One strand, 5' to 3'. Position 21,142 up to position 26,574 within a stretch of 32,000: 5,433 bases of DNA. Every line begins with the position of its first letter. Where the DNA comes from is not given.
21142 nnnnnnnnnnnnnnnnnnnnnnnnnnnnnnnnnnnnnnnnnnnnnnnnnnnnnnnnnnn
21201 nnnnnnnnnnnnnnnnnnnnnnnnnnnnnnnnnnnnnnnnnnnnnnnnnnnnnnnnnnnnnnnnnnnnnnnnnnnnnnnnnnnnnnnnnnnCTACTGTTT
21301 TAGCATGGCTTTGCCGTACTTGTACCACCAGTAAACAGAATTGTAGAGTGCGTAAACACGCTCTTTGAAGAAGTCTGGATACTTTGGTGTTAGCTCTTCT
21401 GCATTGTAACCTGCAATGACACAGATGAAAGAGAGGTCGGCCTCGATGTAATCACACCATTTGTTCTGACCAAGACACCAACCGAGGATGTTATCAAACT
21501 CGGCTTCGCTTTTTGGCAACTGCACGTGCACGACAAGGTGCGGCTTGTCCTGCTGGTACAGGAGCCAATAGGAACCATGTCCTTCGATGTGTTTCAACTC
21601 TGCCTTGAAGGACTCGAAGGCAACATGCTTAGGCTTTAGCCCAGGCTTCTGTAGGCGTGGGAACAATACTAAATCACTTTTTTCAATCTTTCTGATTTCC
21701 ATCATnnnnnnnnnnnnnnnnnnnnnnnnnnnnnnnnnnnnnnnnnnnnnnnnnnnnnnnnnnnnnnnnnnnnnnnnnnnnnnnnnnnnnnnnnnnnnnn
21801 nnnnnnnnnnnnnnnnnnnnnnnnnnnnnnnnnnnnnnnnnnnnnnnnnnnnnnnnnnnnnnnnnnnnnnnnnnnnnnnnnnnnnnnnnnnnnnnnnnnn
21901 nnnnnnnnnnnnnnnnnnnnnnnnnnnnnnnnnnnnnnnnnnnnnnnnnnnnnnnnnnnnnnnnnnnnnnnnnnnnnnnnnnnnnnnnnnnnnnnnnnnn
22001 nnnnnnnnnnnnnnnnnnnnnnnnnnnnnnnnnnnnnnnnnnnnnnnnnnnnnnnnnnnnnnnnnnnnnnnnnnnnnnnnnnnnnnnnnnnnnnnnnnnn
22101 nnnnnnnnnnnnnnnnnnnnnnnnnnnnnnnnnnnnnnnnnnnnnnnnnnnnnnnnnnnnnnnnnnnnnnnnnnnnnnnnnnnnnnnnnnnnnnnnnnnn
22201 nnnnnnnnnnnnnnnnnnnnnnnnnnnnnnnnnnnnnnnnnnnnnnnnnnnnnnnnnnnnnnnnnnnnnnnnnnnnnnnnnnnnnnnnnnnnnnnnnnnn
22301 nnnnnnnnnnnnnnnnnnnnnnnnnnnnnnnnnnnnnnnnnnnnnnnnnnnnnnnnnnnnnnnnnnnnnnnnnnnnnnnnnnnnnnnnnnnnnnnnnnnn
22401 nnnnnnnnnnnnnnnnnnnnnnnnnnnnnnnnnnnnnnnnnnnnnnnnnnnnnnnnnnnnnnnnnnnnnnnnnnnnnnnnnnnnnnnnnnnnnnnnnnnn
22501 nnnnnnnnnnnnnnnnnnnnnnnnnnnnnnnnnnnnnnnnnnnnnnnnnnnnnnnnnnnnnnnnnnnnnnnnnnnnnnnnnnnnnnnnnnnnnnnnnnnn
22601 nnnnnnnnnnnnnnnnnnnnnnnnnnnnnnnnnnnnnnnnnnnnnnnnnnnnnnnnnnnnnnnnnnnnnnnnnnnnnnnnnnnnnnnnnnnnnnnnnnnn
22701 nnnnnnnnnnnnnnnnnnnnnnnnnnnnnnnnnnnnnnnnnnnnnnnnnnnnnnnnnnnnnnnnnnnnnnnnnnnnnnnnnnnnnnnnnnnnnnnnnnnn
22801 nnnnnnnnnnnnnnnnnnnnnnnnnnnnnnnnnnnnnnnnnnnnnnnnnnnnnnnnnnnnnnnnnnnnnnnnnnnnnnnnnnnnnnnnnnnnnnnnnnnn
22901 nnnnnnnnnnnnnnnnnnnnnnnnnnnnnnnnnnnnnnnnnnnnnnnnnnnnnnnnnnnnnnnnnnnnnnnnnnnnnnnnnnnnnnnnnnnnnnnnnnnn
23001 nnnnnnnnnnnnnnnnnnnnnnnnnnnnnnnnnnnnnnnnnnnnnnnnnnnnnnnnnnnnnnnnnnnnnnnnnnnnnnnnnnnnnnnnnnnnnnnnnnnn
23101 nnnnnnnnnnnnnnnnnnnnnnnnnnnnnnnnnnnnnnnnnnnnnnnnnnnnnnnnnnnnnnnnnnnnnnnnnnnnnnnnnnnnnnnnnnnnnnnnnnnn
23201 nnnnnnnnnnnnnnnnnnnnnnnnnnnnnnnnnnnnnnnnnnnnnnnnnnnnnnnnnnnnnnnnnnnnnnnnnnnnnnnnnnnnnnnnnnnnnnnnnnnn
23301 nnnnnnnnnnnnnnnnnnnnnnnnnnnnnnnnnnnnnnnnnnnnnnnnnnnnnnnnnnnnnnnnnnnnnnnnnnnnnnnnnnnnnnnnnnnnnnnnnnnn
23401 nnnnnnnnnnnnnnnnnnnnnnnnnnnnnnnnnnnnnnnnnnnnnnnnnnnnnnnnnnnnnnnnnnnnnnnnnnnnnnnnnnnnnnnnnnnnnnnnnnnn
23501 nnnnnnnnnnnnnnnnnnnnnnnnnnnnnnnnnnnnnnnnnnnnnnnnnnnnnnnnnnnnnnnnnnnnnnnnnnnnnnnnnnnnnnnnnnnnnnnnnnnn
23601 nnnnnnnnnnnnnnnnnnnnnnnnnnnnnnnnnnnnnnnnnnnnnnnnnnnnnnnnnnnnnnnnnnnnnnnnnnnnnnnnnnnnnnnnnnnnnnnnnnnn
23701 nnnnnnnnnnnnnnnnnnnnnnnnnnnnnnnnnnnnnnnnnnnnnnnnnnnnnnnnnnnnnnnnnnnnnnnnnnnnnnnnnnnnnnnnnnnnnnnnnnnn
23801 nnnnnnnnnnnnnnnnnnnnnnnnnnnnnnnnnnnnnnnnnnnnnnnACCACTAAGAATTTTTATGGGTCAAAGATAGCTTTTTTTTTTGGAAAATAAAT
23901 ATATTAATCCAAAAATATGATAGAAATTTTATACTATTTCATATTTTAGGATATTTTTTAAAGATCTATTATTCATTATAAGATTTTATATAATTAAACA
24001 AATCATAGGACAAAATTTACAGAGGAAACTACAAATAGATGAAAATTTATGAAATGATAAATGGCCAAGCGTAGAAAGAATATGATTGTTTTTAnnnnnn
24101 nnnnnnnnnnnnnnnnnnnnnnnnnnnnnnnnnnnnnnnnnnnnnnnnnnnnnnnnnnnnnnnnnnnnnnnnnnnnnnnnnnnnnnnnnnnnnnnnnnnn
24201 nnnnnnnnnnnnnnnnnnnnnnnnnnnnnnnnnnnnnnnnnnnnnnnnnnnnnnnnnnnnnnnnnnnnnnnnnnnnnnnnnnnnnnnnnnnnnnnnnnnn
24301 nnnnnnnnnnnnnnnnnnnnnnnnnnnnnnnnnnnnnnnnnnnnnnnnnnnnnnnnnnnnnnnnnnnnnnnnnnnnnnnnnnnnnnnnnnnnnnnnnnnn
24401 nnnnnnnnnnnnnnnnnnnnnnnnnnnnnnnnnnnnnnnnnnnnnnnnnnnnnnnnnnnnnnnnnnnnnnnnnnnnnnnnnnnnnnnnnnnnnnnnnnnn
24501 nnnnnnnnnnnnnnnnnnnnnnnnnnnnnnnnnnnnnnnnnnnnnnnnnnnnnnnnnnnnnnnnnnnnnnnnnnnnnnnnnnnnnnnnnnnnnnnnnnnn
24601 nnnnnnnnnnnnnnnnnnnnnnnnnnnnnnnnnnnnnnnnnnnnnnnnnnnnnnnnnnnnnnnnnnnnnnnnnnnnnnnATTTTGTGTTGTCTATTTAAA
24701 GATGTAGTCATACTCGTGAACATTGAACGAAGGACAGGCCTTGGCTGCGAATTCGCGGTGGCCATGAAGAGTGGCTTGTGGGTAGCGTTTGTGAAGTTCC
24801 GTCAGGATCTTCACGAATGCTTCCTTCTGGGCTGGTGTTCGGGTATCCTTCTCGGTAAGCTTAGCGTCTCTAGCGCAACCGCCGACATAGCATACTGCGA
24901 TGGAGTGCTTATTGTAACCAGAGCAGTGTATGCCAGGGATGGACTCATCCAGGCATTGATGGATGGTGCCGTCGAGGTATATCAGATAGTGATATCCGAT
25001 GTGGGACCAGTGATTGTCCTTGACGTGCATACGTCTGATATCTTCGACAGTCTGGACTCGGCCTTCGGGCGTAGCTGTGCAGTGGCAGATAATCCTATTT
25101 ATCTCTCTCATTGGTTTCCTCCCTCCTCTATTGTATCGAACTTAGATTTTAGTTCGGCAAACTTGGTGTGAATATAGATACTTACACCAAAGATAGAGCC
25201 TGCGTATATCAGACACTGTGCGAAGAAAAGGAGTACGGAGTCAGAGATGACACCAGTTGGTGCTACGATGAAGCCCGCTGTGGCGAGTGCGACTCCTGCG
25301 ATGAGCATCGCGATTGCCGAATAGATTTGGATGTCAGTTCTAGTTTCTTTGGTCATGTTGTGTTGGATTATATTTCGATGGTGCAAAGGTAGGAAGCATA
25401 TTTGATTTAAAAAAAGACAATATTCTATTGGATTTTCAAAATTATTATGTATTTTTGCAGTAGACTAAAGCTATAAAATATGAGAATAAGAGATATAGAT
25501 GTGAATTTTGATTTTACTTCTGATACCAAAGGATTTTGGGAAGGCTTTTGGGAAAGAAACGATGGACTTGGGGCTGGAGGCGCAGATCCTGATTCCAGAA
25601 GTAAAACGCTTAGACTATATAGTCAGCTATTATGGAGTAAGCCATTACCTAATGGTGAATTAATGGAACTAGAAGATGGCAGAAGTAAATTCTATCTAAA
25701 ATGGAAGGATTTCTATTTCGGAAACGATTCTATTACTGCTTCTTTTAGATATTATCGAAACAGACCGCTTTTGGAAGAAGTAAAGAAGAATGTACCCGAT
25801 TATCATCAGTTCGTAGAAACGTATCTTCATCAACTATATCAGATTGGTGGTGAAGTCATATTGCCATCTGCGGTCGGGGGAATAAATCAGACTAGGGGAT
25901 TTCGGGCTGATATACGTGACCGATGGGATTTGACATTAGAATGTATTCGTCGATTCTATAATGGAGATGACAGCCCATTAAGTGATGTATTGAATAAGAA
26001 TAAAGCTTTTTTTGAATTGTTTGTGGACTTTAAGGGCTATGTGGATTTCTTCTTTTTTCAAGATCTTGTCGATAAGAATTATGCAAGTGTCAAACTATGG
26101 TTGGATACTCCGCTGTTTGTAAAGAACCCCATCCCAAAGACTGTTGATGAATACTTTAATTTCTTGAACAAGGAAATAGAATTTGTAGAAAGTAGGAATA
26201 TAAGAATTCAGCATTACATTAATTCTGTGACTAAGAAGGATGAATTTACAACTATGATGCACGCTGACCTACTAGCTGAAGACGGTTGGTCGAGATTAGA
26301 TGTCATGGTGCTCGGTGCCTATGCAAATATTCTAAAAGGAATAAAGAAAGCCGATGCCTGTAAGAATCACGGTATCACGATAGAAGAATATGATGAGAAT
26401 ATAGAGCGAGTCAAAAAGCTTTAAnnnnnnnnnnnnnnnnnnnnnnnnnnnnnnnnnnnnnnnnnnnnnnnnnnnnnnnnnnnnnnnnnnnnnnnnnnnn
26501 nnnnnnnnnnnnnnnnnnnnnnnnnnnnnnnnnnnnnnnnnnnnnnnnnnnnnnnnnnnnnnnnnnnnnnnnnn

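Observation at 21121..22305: Two copies of a structured non-coding module bracket the 137-aa gene, with one compensatory base-pair change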

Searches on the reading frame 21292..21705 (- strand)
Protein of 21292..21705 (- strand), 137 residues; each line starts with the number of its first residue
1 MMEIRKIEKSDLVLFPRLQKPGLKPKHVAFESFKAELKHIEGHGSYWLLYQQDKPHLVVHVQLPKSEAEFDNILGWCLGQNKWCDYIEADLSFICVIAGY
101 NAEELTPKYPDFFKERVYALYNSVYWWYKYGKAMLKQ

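Call 7: search_protein_families(library=pfam, proteins=[window:21292-21705:-])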
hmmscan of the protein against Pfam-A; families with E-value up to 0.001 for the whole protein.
window:21292-21705:- (137 aa): 0 families

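Call 9: search_protein_families(library=phrogs, proteins=[window:21292-21705:-], max_evalue=0.01)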
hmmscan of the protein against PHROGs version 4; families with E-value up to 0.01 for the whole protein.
window:21292-21705:- (137 aa): 0 families

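Call 66: find_homologous_proteins(query=window:21295-21705:-, max_evalue=0.001)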
Query window:21295-21705:- (137 aa): 214 proteins with E <= 0.001 among 214 candidates; the best 120 are listed.
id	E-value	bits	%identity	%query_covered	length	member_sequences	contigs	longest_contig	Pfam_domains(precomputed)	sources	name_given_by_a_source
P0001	1.3e-86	306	96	100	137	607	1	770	-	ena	-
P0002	3.0e-86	305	95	100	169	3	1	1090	-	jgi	jgi:hypothetical protein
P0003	1.1e-77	277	87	99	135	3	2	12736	-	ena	-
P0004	9.3e-74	264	82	99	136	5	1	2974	-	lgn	-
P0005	4.2e-73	262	81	99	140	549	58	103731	-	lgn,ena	-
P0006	8.2e-73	261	79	99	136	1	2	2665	-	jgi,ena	-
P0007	3.8e-72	259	78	99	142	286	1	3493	-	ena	-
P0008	4.9e-72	259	79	99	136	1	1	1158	-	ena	-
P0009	1.3e-71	257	79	99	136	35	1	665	-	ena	-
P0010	3.2e-71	256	78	99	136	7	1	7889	-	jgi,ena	-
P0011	3.6e-71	256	78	99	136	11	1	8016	-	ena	-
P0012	7.4e-71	255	78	99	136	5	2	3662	-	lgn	-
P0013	3.4e-70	253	76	99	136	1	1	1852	-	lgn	-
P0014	1.0e-68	248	79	96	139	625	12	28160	-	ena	-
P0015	1.2e-68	248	76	99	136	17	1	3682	-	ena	-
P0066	1.4e-61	225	69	99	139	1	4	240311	-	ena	-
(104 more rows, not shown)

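Call 67: find_encoding_contigs(protein=P0005, flank=4000, max_places=5)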
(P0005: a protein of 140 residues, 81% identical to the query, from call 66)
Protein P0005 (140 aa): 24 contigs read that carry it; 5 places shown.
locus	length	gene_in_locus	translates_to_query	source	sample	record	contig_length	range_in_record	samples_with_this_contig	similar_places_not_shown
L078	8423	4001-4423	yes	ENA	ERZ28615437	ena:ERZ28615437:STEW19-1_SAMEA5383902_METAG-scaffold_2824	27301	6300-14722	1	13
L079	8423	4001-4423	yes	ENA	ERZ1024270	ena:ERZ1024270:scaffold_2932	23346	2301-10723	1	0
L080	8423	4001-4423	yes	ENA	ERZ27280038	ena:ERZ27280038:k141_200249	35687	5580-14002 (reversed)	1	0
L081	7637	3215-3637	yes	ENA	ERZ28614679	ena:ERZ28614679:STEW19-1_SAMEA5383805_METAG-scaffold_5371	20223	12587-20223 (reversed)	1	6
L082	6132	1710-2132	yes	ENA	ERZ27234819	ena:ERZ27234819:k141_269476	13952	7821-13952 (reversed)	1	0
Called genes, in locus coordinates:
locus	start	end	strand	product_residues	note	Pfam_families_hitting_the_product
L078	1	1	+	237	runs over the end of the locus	PF09365:DUF2461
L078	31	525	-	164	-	PF01451:LMWPc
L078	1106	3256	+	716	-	PF08800:BT4734-like_N, PF05272:VapE-like_dom, PF19263:DUF5906 (weak)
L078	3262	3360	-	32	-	-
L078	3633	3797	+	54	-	-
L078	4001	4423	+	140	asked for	-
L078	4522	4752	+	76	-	PF01381:HTH_3 (weak), PF13443:HTH_26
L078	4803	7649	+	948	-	PF04851:ResIII (weak)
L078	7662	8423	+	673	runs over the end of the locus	PF01555:N6_N4_Mtase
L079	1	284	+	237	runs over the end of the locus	PF09365:DUF2461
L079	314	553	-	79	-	PF01451:LMWPc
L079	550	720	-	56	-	PF01451:LMWPc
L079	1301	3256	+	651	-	PF08800:BT4734-like_N, PF05272:VapE-like_dom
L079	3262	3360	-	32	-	-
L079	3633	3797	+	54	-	-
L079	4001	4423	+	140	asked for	-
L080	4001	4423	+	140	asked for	-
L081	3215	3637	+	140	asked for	-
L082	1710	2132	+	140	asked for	-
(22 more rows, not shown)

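Call 68: find_encoding_contigs(protein=P0066, flank=4000, max_places=3)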
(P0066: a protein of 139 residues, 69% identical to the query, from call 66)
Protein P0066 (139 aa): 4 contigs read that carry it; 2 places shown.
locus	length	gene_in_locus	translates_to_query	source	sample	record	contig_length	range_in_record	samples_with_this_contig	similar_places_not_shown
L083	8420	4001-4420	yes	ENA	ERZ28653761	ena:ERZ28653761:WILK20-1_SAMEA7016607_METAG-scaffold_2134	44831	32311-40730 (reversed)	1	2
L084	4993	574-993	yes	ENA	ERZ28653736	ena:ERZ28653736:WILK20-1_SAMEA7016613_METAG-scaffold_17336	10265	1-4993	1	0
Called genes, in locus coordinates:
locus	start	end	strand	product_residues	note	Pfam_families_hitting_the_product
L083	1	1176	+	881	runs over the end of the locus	PF11897:DUF3417, PF00343:Phosphorylase, PF28476:GlgP_C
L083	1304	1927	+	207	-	PF16270:DUF4923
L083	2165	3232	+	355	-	PF02661:Fic, PF12802:MarR_2 (weak)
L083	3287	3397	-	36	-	-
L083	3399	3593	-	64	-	-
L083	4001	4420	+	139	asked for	-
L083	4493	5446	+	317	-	-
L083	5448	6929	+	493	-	PF02976:MutH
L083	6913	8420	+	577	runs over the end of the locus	PF00145:DNA_methylase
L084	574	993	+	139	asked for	-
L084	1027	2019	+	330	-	-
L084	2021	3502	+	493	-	PF02976:MutH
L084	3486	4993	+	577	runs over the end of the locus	PF00145:DNA_methylase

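Call 85: predict_structure(alignment_id=A5)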
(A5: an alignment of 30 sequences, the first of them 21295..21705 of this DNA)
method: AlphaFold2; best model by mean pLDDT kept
length: 137 residues; sequences in the alignment: 30
mean_pLDDT: 46.1   pTM: 0.35
mean pLDDT of the five models: 46.1, 41.1, 40.1, 38.3, 37.5
residues with pLDDT >= 90: 0; 70-90: 0; 50-70: 59; < 50: 78
segments of 3 or more residues with pLDDT < 50: 1-25, 55-64, 75-106
pLDDT, mean of each block of 10 residues (from residue 1): 32 35 49 57 52 48 49 48 34 35 48 53 53 54
secondary structure, 60 per line:
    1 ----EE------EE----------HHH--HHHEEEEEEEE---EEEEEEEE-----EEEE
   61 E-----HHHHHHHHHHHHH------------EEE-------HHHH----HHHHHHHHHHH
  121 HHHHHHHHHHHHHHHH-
elements in order: E33-40 E44-51 E57-61 H67-79 E92-94 H102-105 H110-136

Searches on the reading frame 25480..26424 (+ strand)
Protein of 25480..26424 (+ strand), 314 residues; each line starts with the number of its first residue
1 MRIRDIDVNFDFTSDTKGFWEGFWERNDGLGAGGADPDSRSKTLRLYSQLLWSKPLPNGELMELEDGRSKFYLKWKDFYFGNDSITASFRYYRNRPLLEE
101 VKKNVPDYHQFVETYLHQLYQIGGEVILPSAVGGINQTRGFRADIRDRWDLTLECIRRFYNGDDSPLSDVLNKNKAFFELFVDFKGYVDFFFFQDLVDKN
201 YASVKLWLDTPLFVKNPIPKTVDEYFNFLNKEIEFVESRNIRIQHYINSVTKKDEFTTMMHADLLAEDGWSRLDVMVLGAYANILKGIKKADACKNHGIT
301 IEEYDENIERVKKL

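Call 7: search_protein_families(library=pfam, proteins=[window:25480-26424:+])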
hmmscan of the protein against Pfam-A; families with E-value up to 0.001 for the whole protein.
window:25480-26424:+ (314 aa): 1 family
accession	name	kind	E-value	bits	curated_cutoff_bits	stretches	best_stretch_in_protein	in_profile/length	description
PF22507.2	DUF6994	-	1.4e-74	251.1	27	1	6-243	1-226/226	Family of unknown function (DUF6994)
